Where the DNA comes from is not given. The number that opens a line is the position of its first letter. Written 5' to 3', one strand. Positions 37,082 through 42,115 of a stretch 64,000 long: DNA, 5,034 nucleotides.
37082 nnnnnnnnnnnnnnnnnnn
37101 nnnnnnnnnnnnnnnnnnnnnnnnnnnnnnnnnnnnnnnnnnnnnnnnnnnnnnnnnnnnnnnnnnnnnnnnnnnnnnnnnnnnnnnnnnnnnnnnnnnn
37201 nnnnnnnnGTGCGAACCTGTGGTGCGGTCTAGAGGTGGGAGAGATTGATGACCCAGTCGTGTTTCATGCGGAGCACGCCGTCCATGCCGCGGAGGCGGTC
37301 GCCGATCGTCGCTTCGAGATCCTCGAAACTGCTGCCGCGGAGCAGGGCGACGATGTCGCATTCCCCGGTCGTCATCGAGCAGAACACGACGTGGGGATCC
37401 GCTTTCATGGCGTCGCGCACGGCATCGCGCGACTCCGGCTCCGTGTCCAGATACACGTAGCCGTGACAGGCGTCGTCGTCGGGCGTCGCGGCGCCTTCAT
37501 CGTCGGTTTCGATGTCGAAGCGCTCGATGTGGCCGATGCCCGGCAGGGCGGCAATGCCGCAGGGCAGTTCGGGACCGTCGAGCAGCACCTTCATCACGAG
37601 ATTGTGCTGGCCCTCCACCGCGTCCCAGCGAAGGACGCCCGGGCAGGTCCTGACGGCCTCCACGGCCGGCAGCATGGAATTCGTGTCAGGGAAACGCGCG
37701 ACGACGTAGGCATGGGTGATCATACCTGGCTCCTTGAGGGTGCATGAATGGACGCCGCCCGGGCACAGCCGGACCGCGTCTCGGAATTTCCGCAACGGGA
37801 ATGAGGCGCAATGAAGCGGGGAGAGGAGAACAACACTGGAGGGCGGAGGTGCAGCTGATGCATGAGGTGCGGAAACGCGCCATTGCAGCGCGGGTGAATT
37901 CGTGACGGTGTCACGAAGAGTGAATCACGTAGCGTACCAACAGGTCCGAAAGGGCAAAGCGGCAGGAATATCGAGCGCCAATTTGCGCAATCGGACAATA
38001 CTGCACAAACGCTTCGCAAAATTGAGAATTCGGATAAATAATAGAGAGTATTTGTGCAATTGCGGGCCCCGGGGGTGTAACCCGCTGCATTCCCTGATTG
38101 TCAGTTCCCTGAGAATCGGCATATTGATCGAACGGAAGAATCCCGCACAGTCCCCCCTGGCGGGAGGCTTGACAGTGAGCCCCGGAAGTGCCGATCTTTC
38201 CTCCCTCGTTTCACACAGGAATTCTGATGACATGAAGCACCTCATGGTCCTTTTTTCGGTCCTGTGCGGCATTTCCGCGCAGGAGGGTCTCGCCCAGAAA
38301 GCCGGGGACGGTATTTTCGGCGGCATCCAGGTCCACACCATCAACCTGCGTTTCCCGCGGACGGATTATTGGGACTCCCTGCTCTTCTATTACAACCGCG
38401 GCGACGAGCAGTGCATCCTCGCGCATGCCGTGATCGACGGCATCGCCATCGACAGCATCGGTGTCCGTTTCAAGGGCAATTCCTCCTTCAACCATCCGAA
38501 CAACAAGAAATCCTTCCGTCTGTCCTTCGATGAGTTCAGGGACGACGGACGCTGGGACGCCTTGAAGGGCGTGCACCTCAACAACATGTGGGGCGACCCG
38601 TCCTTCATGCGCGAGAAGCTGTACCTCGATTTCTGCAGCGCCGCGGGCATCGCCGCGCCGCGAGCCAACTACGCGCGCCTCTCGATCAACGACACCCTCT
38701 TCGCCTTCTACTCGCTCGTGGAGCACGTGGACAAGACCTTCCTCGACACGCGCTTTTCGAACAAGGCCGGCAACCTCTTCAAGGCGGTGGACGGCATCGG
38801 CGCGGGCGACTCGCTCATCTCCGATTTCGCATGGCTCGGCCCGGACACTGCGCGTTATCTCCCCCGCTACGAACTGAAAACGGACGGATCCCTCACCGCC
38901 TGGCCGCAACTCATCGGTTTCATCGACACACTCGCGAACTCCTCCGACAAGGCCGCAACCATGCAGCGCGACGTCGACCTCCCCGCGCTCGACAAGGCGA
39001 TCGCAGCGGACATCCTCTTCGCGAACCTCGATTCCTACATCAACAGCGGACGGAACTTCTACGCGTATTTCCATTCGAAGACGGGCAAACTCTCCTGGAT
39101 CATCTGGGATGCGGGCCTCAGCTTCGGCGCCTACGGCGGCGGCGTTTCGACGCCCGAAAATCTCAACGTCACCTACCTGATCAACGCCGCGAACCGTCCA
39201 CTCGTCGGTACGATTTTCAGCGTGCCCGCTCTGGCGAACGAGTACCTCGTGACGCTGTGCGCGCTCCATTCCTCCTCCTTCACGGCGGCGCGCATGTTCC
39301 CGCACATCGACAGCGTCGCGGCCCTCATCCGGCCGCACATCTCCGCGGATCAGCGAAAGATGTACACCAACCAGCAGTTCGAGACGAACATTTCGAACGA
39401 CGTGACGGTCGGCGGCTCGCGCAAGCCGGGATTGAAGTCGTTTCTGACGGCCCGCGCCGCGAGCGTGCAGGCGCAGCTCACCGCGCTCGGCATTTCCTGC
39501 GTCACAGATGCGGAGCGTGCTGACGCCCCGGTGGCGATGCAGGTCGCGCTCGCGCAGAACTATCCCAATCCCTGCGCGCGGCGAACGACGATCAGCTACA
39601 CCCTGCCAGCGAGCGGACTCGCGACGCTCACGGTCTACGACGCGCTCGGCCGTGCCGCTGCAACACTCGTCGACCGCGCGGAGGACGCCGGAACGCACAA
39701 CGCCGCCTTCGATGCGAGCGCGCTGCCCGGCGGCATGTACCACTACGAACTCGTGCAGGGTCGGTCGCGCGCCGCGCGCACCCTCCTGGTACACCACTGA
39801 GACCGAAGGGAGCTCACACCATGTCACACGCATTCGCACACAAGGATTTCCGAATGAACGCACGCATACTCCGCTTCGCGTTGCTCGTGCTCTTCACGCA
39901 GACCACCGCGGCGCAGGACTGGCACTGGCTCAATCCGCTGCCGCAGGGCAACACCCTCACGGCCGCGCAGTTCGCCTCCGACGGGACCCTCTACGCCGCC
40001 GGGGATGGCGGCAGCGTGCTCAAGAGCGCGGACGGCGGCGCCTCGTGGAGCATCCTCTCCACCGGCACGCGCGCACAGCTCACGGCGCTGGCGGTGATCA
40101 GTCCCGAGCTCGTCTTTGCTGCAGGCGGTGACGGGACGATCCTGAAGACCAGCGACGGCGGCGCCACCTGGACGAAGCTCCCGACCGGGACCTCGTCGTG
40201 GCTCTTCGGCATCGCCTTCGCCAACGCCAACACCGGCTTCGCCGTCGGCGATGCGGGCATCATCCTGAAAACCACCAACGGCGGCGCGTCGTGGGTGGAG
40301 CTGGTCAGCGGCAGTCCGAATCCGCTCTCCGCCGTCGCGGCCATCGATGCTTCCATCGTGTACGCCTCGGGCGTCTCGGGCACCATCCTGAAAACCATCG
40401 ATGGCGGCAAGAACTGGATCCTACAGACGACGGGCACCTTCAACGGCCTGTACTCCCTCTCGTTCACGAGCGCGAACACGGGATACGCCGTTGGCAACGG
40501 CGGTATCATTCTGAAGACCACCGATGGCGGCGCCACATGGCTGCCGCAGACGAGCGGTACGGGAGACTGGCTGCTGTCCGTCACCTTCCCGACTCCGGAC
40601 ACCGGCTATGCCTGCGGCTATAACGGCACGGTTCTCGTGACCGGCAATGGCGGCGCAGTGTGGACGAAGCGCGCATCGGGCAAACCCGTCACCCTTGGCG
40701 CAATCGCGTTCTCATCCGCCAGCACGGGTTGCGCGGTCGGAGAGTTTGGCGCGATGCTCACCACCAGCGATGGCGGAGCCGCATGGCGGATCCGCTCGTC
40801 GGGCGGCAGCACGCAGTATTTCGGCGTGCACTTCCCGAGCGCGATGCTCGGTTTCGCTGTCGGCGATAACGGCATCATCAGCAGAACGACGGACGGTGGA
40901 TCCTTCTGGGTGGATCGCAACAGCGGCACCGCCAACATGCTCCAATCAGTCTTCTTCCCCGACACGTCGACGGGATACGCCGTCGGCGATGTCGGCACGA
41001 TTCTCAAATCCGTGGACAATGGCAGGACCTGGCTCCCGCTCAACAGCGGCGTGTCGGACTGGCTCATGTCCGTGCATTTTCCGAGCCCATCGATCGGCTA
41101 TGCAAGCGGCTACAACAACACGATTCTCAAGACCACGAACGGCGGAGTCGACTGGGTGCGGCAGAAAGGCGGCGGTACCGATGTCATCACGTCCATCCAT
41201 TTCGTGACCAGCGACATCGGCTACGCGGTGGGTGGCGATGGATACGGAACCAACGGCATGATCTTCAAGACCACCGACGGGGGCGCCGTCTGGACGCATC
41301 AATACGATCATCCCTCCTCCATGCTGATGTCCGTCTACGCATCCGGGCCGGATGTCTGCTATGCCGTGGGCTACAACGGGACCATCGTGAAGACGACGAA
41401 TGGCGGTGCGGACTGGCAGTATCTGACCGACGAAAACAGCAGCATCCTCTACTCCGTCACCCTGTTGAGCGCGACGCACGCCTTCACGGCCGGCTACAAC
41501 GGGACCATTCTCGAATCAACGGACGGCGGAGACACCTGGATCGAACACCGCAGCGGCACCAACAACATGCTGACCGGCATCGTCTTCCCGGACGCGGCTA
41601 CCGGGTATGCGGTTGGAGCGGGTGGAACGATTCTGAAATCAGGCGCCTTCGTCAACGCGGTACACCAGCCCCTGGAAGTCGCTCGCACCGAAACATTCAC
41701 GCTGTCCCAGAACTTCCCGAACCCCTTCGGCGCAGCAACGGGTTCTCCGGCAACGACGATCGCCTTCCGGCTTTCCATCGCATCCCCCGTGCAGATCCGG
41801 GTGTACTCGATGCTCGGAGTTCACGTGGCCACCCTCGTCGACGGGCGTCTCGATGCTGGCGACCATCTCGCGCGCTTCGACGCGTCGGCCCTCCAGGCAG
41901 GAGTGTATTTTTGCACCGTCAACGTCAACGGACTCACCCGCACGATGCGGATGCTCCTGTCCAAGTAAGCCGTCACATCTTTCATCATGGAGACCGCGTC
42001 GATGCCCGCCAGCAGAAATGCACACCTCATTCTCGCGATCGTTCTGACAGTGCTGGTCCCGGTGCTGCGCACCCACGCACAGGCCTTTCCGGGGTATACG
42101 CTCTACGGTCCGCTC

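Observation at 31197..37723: Candidate flavin-based electron-bifurcating (Bfu-type) NAD(P)H oxidoreductase: NuoE-like + NuoF-like + a single 1244-aa Fd-GltD-NuoG-MopB fusion lacking the Mo-ligating Cys/Sec, next to a tandem RAM-domain protein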

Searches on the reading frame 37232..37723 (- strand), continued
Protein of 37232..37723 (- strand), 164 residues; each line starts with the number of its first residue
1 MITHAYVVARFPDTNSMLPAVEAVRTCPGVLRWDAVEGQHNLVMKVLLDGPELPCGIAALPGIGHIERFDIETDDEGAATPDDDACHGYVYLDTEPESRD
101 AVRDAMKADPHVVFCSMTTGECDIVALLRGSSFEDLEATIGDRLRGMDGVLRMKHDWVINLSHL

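Call 53: fold_search(model_id=the predicted structure, library=pdb)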
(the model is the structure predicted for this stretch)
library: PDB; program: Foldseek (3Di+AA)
matches with E <= 10: 1641; with E <= 0.001: 50
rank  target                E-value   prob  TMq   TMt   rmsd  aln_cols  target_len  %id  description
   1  3mcs_A                6.8e-06  1.00  0.59  0.47   5.5       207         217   11  Crystal structure of Putative monooxygenase (FN1347) from FUSOBACTERIUM NUCLEATUM SUBSP. NUCLEATUM ATCC 25586 at 2.55  (released 2010-05-19)
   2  3mcs_B                8.1e-06  1.00  0.61  0.48   5.2       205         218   11  Crystal structure of Putative monooxygenase (FN1347) from FUSOBACTERIUM NUCLEATUM SUBSP. NUCLEATUM ATCC 25586 at 2.55  (released 2010-05-19)
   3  9kdp_D                9.2e-06  1.00  0.64  0.50   5.5       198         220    9  Crystal structure of monooxygenase PenE (released 2025-07-09)
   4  2djw_A                1.6e-05  1.00  0.43  0.86   1.0        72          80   24  Crystal structure of TTHA0845 from Thermus thermophilus HB8 (released 2006-09-12)
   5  5f9p_B                1.7e-05  1.00  0.60  0.44   6.1       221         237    9  Crystal structure study of anthrone oxidase-like protein (released 2016-12-14)
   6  3f44                  2.1e-05  1.00  0.60  0.50   5.1       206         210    7  Crystal structure of putative monooxygenase (YP_193413.1) from Lactobacillus acidophilus NCFM at 1.55 A resolution (released 2008-11-18)
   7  9uaj_C                2.5e-05  1.00  0.63  0.58   4.8       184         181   12  Ovorubin from the golden apple snail (Pomacea canaliculata) (released 2025-12-31)
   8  5f9p_A                3.0e-05  1.00  0.57  0.42   6.0       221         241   10  Crystal structure study of anthrone oxidase-like protein (released 2016-12-14)
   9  2e1a_A                3.2e-05  1.00  0.44  0.94   0.9        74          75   19  crystal structure of FFRP-DM1 (released 2007-09-18)
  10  7fby                  3.6e-05  1.00  0.43  0.46   1.1        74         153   20  Crystal Structure of PH0140 from Pyrococcus horikosii OT3 (released 2022-07-20)
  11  9w4v_A                4.6e-05  1.00  0.43  0.48   1.1        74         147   20  Structure of transcription factor in complex with D-allo-Ile (released 2026-03-25)
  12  9w4w                  4.6e-05  1.00  0.43  0.47   1.1        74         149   20  Structure of transcription factor in complex with L-Ile (released 2026-03-25)
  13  2zbc_A                5.1e-05  1.00  0.43  0.86   0.9        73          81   19  Crystal structure of STS042, a stand-alone RAM module protein, from hyperthermophilic archaeon Sulfolobus tokodaii str (released 2008-03-11)
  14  2cyy                  6.9e-05  1.00  0.45  0.48   4.8        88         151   19  Crystal structure of PH1519 from Pyrococcus horikosii OT3 (released 2006-09-19)
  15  9uaj_A                7.4e-05  1.00  0.63  0.57   4.8       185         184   10  Ovorubin from the golden apple snail (Pomacea canaliculata) (released 2025-12-31)
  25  2djw_H                1.3e-04  1.00  0.44  0.89   1.1        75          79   23  Crystal structure of TTHA0845 from Thermus thermophilus HB8 (released 2006-09-12)
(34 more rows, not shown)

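Call 62: find_encoding_contigs(protein=P0172, flank=7000, max_places=1)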
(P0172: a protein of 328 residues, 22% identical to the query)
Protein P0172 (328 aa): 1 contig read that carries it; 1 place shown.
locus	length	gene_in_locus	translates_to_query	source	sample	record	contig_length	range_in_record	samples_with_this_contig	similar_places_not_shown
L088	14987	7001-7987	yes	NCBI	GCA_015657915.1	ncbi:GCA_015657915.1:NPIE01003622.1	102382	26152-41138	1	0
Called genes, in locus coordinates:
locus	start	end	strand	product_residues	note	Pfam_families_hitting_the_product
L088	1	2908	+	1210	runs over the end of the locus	PF00515:TPR_1 (faint), PF07719:TPR_2 (faint), PF13424:TPR_12 (faint), PF13428:TPR_14 (faint), PF00158:Sigma54_activat, PF07728:AAA_5 (weak), PF14532:Sigma54_activ_2, PF25601:AAA_lid_14, +1 more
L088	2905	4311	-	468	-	PF02310:B12-binding, PF04055:Radical_SAM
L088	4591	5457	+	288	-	PF00970:FAD_binding_6 (faint), PF00175:NAD_binding_1, PF10418:DHODB_Fe-S_bind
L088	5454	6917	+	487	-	PF14691:Fer4_20, PF01262:AlaDh_PNT_C (faint), PF07992:Pyr_redox_2, PF13241:NAD_binding_7 (faint), PF13738:Pyr_redox_3 (faint), PF00070:Pyr_redox (weak)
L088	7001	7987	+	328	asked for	PF00072:Response_reg, PF01037:AsnC_trans_reg (weak)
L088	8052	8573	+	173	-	PF01257:2Fe-2S_thioredx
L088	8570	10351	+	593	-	PF01512:Complex1_51K, PF12797:Fer4_2 (faint), PF10589:NADH_4Fe-4S, PF14697:Fer4_21 (faint), PF00037:Fer4 (weak), PF13237:Fer4_10 (weak), PF12838:Fer4_7, PF12837:Fer4_6 (weak)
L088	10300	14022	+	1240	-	PF00111:Fer2 (weak), PF13510:Fer2_4, PF14691:Fer4_20, PF07992:Pyr_redox_2, PF13450:NAD_binding_8, PF13738:Pyr_redox_3, PF22117:Fer4_Nqo3, PF00384:Molybdopterin, +7 more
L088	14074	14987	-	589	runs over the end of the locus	PF12838:Fer4_7 (weak), PF13187:Fer4_9 (weak), PF14697:Fer4_21 (weak), PF14691:Fer4_20, PF01266:DAO (weak), PF07992:Pyr_redox_2, PF13450:NAD_binding_8, PF00070:Pyr_redox, +9 more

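Call 63: find_encoding_contigs(protein=P0126, flank=7000, max_places=1)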
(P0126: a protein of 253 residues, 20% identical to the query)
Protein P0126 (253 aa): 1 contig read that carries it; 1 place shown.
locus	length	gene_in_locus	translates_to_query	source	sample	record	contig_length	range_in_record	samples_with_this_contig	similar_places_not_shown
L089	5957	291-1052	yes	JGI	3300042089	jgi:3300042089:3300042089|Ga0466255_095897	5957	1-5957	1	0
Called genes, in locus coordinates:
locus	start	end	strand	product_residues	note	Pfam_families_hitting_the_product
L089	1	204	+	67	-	?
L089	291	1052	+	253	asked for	PF01037:AsnC_trans_reg (weak)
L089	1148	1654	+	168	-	PF01257:2Fe-2S_thioredx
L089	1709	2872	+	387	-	PF01512:Complex1_51K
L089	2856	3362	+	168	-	PF12797:Fer4_2 (faint), PF12837:Fer4_6 (faint), PF14697:Fer4_21 (faint), PF10589:NADH_4Fe-4S, PF00037:Fer4 (weak), PF13237:Fer4_10 (weak), PF12838:Fer4_7, PF13187:Fer4_9 (weak)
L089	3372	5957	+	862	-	?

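Call 71: search_protein_representatives(alignment_id=A4)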
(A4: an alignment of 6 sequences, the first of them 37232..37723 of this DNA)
Query: 6 sequences, 164 profile positions. Proteins with E-value up to 0.001 (for the whole library): 189; up to 1e-10: 88; up to 1e-30: 21. The best 150 are listed.
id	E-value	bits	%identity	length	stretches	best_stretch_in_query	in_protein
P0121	4.0e-93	325.9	-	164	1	1-164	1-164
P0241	5.0e-46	172.7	-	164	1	1-164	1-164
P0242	3.1e-41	157.1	-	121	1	44-163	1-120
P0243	1.0e-38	148.9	-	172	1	1-163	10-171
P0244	2.9e-37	144.2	-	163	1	1-164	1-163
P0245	1.1e-36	142.3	-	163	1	4-164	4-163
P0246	2.2e-36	141.4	-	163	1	1-164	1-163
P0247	8.7e-36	139.4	-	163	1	3-164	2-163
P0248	1.1e-35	139.1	-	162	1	1-161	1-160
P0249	2.2e-35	138.1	-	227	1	4-162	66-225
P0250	3.4e-35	137.5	-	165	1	4-162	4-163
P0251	2.0e-34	135.0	-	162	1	1-162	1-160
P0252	9.5e-34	132.8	-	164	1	1-164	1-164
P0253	1.7e-33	131.9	-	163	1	4-163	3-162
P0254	3.7e-33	130.9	-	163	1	5-164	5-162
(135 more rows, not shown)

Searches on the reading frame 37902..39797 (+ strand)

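Call 16: search_protein_families(library=pfam, proteins=[window:37902-39797:+], max_evalue=0.001)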
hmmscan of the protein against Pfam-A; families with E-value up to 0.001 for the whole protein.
window:37902-39797:+ (632 aa): 2 families
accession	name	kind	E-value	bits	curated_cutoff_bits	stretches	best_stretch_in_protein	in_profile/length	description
PF08757.17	CotH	-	1.9e-47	162.8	23.8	1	188-497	1-308/322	CotH kinase protein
PF18962.6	Por_Secre_tail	-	2.2e-05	25.1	27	1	554-626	2-71/75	Secretion system C-terminal sorting domain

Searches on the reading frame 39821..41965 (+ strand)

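Call 16: search_protein_families(library=pfam, proteins=[window:39821-41965:+], max_evalue=0.001)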
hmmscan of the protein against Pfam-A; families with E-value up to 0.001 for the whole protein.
window:39821-41965:+ (715 aa): 5 families
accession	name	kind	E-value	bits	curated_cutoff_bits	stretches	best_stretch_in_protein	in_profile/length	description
PF14870.12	PSII_BNR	-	1.9e-47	162.5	27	9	87-150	236-301/303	Photosynthesis system II assembly factor YCF48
PF15902.12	Sortilin-Vps10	-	4.4e-09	36.1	33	0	65-123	2-63/446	Sortilin, neurotensin receptor 3,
PF19755.4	DUF6242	-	1.1e-06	29.1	29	0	39-117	136-217/217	Domain of unknown function (DUF6242)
PF18962.6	Por_Secre_tail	-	0.00031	21.4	27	0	632-704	2-66/75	Secretion system C-terminal sorting domain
PF02012.26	BNR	-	0.00043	20.3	27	0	566-573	3-10/12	BNR/Asp-box repeat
